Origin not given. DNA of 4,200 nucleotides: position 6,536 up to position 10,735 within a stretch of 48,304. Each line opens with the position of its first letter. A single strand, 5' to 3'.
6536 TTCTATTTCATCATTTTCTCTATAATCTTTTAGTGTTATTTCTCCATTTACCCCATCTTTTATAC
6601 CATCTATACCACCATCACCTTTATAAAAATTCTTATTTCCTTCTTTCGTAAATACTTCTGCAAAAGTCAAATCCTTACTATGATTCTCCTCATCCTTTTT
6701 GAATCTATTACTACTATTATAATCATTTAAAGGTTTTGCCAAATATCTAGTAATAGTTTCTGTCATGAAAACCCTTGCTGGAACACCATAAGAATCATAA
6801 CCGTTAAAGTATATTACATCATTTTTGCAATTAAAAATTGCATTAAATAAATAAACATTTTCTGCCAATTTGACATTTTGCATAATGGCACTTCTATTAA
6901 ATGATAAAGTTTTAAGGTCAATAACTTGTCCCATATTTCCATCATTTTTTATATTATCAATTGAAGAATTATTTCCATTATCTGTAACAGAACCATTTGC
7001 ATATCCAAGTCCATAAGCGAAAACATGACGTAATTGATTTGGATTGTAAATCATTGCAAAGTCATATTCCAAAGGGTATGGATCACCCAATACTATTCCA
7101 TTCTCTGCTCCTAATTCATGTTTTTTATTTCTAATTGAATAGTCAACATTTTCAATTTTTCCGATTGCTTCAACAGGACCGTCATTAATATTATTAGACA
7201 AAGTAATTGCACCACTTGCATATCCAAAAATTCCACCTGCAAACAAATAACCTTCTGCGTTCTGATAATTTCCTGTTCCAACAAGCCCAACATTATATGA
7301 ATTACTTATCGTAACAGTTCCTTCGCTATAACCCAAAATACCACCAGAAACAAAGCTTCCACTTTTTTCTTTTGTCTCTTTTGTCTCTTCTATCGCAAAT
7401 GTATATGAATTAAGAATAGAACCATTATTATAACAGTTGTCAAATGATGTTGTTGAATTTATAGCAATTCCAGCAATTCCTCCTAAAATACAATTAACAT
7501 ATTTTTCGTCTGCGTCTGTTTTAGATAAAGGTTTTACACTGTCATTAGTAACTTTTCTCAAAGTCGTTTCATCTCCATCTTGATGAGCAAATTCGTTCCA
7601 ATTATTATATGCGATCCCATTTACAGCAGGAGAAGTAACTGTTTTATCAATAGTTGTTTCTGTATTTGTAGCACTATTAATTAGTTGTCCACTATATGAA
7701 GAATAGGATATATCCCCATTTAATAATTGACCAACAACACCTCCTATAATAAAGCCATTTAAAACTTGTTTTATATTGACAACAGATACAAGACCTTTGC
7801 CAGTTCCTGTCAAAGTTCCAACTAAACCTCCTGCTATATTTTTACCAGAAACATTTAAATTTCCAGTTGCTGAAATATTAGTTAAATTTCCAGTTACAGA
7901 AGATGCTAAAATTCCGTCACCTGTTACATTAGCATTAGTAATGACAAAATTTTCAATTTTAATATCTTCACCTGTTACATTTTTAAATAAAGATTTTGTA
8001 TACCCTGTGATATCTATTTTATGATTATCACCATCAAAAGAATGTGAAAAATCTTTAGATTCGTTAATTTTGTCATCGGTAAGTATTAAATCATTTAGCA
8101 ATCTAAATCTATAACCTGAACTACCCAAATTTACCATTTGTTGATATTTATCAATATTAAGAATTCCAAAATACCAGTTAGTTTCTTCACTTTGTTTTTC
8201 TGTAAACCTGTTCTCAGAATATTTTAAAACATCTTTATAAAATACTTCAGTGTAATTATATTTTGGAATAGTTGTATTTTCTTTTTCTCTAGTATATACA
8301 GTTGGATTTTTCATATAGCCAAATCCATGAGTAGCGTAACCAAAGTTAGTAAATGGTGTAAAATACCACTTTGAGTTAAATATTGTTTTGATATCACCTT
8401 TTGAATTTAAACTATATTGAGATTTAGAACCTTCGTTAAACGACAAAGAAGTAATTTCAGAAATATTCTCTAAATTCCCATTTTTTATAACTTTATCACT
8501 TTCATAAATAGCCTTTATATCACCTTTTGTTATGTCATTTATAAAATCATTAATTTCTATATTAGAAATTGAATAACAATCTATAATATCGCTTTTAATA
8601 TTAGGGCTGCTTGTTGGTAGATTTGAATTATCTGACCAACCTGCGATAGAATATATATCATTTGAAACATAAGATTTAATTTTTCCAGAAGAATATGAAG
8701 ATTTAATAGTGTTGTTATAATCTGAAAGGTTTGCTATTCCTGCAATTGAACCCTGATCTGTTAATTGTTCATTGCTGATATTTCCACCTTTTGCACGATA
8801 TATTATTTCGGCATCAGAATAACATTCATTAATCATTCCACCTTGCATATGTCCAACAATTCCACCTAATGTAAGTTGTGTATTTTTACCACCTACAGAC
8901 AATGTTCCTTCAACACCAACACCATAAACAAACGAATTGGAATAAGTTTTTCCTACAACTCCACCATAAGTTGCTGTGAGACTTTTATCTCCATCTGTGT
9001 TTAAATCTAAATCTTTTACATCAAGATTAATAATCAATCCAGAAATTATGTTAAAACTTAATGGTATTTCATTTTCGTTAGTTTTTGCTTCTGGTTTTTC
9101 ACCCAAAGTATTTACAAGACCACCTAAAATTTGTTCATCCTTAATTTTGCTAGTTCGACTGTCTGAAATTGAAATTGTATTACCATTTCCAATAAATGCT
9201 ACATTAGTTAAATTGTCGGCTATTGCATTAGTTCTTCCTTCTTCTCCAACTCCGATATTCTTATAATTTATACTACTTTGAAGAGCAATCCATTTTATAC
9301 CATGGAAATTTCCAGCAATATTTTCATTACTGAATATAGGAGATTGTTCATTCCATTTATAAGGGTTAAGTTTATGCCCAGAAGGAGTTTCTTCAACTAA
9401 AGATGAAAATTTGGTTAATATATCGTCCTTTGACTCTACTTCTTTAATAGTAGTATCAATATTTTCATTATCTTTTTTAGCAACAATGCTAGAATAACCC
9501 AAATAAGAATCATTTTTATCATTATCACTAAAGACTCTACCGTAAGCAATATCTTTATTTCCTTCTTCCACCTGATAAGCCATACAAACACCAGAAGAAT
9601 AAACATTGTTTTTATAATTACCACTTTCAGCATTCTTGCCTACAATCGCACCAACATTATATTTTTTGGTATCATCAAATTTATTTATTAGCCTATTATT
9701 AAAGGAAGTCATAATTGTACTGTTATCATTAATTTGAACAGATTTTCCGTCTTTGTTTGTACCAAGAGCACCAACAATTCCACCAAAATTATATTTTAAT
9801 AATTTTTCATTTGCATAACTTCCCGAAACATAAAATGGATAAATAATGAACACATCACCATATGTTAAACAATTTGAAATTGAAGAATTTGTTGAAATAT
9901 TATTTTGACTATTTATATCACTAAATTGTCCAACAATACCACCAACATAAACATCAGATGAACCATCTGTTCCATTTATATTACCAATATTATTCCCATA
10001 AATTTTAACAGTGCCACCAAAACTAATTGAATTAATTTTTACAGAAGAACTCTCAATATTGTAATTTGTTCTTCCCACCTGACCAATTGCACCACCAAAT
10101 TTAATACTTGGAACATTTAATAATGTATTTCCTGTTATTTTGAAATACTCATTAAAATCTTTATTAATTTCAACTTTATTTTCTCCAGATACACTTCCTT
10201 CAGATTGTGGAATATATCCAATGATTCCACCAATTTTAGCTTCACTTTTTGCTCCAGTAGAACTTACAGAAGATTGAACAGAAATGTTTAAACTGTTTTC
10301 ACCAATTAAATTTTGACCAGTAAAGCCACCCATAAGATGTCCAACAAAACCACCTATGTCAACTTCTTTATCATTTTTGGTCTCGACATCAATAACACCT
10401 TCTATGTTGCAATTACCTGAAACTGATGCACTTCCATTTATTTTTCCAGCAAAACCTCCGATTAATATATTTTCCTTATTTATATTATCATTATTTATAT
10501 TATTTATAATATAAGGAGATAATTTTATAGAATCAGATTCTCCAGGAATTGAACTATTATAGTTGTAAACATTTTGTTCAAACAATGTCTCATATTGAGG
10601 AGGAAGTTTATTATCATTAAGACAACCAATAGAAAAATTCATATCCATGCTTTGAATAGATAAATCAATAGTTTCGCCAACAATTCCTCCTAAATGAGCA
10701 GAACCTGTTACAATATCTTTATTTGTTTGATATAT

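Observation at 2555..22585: One 20,031-nt ORF encodes a 6,676-aa lipid-anchored giant surface protein of unknown function (about 41% of the window)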

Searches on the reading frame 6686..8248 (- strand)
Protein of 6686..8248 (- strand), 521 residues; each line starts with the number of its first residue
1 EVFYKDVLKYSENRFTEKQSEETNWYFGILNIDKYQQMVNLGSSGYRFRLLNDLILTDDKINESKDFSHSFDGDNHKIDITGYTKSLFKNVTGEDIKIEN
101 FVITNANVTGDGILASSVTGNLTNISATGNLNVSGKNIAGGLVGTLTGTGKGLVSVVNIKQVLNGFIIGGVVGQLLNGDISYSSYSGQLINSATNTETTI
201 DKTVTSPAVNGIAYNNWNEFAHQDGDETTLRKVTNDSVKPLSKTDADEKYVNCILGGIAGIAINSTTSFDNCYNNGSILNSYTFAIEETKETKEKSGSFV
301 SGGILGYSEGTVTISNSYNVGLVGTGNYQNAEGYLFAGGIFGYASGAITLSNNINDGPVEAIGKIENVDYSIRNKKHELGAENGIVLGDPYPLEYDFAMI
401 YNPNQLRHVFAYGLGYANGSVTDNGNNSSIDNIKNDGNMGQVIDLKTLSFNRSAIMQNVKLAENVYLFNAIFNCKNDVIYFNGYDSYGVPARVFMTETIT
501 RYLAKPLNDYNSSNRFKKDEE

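Call 84: search_solved_structures(query=A6, max_evalue=10, show_alignments=1)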
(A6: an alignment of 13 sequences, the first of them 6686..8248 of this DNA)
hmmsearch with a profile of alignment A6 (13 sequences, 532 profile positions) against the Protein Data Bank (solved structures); distinct sequences matched with E-value up to 10: 5.
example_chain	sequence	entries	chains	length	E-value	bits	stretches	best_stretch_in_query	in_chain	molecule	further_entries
5ezv_A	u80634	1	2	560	1.8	10.5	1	14-99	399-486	5'-AMP-activated protein kinase catalytic subunit alpha-2/alpha-1 RIM SWAP chimera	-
5iso_A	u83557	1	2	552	2.5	10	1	16-99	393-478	5'-AMP-activated protein kinase catalytic subunit alpha-2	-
8bik_A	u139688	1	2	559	2.6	10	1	16-99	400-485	5'-AMP-activated protein kinase catalytic subunit alpha-2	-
4zhx_A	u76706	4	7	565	2.6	10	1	16-99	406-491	5'-AMP-activated protein kinase catalytic subunit alpha-2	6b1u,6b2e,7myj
4cfe_A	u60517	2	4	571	2.7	9.9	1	16-99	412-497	5'-AMP-ACTIVATED PROTEIN KINASE CATALYTIC SUBUNIT ALPHA-2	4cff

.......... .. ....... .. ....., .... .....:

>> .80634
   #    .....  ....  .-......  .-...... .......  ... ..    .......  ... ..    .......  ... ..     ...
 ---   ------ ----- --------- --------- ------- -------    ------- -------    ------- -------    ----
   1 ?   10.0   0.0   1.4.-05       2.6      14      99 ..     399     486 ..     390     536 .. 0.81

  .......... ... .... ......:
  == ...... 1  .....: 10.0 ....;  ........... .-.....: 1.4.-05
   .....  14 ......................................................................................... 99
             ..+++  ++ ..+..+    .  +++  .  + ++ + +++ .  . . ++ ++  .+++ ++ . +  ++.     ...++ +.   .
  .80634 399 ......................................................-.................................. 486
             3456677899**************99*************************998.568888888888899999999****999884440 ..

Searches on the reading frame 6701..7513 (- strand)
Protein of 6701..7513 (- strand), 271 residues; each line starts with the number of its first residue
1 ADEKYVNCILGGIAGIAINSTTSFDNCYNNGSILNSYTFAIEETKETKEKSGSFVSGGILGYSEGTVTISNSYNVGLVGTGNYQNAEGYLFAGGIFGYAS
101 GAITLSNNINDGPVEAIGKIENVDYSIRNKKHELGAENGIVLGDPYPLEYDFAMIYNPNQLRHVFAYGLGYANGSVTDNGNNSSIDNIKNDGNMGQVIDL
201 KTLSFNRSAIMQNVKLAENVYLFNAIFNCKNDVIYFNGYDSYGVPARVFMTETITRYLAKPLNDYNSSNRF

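Call 63: find_related_loci(query=A4, collection=metagenome_contigs, flank=10000)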
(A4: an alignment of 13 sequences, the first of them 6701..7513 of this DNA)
Query A4 (271 aa) in metagenome_contigs; peptide patterns used: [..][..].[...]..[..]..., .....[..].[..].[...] (x = any residue, [..] = any of these).
84 stretches matched a pattern; 6 encode a relative of the query (tblastn E <= 1e-3); 6 distinct loci.
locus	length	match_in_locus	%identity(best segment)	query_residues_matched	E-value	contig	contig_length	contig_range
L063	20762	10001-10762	39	6-256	2e-39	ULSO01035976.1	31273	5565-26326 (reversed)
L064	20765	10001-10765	37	6-261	4e-39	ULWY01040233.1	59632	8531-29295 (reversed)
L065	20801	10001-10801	33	34-265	1e-32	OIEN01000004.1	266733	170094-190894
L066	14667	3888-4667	37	6-256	3e-42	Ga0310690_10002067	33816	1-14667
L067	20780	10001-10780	33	23-260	2e-25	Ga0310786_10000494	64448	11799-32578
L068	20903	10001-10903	29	26-261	2e-20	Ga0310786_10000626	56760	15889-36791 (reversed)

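Call 67: search_protein_families(library=pfam, proteins=[L063:13661-15160:+, L064:13337-14836:+, L065:13625-15124:+, L067:13100-14599:+, L068:13907-15406:+, L066:8232-9731:+, L063:15171-15920:+, L063:16883-18862:+, L063:18970-20760:+], max_evalue=1)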
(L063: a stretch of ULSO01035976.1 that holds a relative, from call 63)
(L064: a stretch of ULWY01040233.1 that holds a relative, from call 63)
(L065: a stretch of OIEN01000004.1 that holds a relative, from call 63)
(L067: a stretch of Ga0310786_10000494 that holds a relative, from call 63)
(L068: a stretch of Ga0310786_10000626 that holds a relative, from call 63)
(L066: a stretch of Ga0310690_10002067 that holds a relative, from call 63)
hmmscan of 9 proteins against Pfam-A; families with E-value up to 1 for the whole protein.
L063:13661-15160:+ (500 aa): 0 families

L064:13337-14836:+ (500 aa): 0 families

L065:13625-15124:+ (500 aa): 1 family
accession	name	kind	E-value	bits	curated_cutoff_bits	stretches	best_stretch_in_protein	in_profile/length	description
PF13742.12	tRNA_anti_2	-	0.13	12.9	27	1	101-139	20-59/95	OB-fold nucleic acid binding domain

L067:13100-14599:+ (500 aa): 0 families

L068:13907-15406:+ (500 aa): 1 family
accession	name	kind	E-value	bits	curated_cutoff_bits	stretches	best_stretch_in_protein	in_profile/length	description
PF00487.30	FA_desaturase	-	0.0015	18.8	29.7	1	328-440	91-201/253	Fatty acid desaturase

L066:8232-9731:+ (500 aa): 0 families

L063:15171-15920:+ (249 aa): 7 families
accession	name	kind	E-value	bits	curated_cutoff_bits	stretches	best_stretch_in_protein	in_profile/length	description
PF04002.20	RadC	-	3.2e-15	56.6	22.1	1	112-228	3-119/121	RadC-like JAB domain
PF14520.12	HHH_5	-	4.4e-06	27.5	27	1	53-90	14-52/57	Helix-hairpin-helix domain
PF12826.13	HHH_2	-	6e-06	26.8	27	1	53-92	15-54/64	Helix-hairpin-helix motif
PF14464.11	Prok-JAB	-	0.0048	17.2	25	1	175-197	68-90/114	Prokaryotic homologs of the JAB domain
PF20582.4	UPF0758_N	-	0.0092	16.5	27.1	1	24-84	15-74/77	UPF0758 N-terminal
PF12836.13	HHH_3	-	0.045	14.3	27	1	70-90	11-31/65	Helix-hairpin-helix motif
PF10623.15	PilI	-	0.054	13.5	25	1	125-150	31-56/77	Plasmid conjugative transfer protein PilI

L063:16883-18862:+ (659 aa): 17 families
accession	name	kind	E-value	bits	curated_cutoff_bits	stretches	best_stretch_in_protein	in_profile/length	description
PF17757.6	UvrB_inter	-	7.6e-35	119.4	22.9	1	162-252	1-91/91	UvrB interaction domain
PF12344.14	UvrB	-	1.5e-22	79.5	27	1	554-595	1-42/43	Ultra-violet resistance protein B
PF00271.37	Helicase_C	-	2.3e-20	73.3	23.5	1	434-547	3-109/110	Helicase conserved C-terminal domain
PF04851.21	ResIII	-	1.6e-14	54.6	22.5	1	15-95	3-90/164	Type III restriction enzyme, res subunit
PF02151.25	UVR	-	7.1e-09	35.6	21.5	1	617-650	2-35/36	UvrB/uvrC motif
PF00270.35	DEAD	-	1.8e-07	31.5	26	1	20-90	4-77/167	DEAD/DEAH box helicase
PF18766.7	SWI2_SNF2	-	0.004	17.3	26.7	1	20-85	2-73/221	SWI2/SNF2 ATPase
PF00225.29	Kinesin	-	0.0099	15.3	29.3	1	7-100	42-135/327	Kinesin motor domain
PF13604.12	AAA_30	-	0.013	15.7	27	1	33-79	16-65/191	AAA domain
PF07728.20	AAA_5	-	0.019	15.4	22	1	39-133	3-86/139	AAA domain (dynein-related subfamily)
PF16796.11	Microtub_bd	-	0.052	13.9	27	1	41-58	97-111/155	Microtubule binding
PF01935.23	DUF87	-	0.098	13.2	23.2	1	41-60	29-48/220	Helicase HerA, central domain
PF25588.1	DUF7934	-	0.12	12.1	30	1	583-651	139-213/333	Family of unknown function (DUF7934)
PF13401.12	AAA_22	-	0.13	13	27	1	39-86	9-60/130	AAA domain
PF05729.18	NACHT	-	0.18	12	26.7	0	39-64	4-29/167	NACHT domain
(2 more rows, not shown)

L063:18970-20760:+ (597 aa): 14 families
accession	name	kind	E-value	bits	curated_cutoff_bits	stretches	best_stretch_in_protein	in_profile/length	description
PF17760.6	UvrA_inter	-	7.1e-39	132.5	23.3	1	140-247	1-108/109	UvrA interaction domain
PF17755.6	UvrA_DNA-bind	-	9.4e-28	97.1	23.2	1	296-405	1-108/110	UvrA DNA-binding domain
PF00005.33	ABC_tran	-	5.1e-09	37.3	25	2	24-51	1-28/137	ABC transporter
PF02463.25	SMC_N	-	2.6e-05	24.2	40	1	321-568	135-211/220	RecF/RecN/SMC N terminal domain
PF09723.15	Zn_ribbon_8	-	0.0014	19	34.4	1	257-287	6-33/41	Zinc ribbon domain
PF20703.3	nSTAND1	-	0.027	14.6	27.1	1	23-60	22-59/379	Novel STAND NTPase 1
PF12773.13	DZR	-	0.039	14.6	27.3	1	251-287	7-31/45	Double zinc ribbon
PF03193.22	RsgA_GTPase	-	0.051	13.8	30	1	15-50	88-122/174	RsgA GTPase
PF13476.12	AAA_23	-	0.053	14.6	27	0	346-481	56-176/201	AAA domain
PF00684.25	DnaJ_CXXCXGXG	-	0.084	13.6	32.7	0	403-420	33-50/65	DnaJ central domain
PF24485.1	zf-C2H2_DHX34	-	0.11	13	27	0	129-138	3-12/25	DHX34-like, C2H2-type zinc finger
PF13555.12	AAA_29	-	0.12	12.6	27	1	28-50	16-38/61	P-loop containing region of AAA domain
PF11793.14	FANCL_C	-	0.38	11.5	27.3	0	267-287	41-61/69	FANCL C-terminal domain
PF13453.11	Zn_ribbon_TFIIB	-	0.65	9.9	22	0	259-288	2-27/41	Transcription factor zinc-finger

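Call 106: search_protein_families(library=pfam, proteins=[L067:8600-14599:+], max_evalue=0.01)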
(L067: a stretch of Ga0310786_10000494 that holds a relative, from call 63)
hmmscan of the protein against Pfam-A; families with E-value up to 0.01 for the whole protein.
L067:8600-14599:+ (2000 aa): 0 families

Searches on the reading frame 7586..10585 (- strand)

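Call 6: search_protein_families(library=pfam, proteins=[window:7586-10585:-], max_evalue=0.1)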
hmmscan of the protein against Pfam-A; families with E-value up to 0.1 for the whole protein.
window:7586-10585:- (1000 aa): 0 families

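Call 22: search_protein_families(library=ncbifam, proteins=[window:7586-10585:-], max_evalue=0.1)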
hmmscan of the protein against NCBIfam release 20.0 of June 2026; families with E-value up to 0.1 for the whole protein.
window:7586-10585:- (1000 aa): 1 family
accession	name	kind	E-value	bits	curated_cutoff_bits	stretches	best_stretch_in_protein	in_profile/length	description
TIGR01802.1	CM_pl-yst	equivalog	0.062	12.9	170.9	0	297-393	98-196/247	chorismate mutase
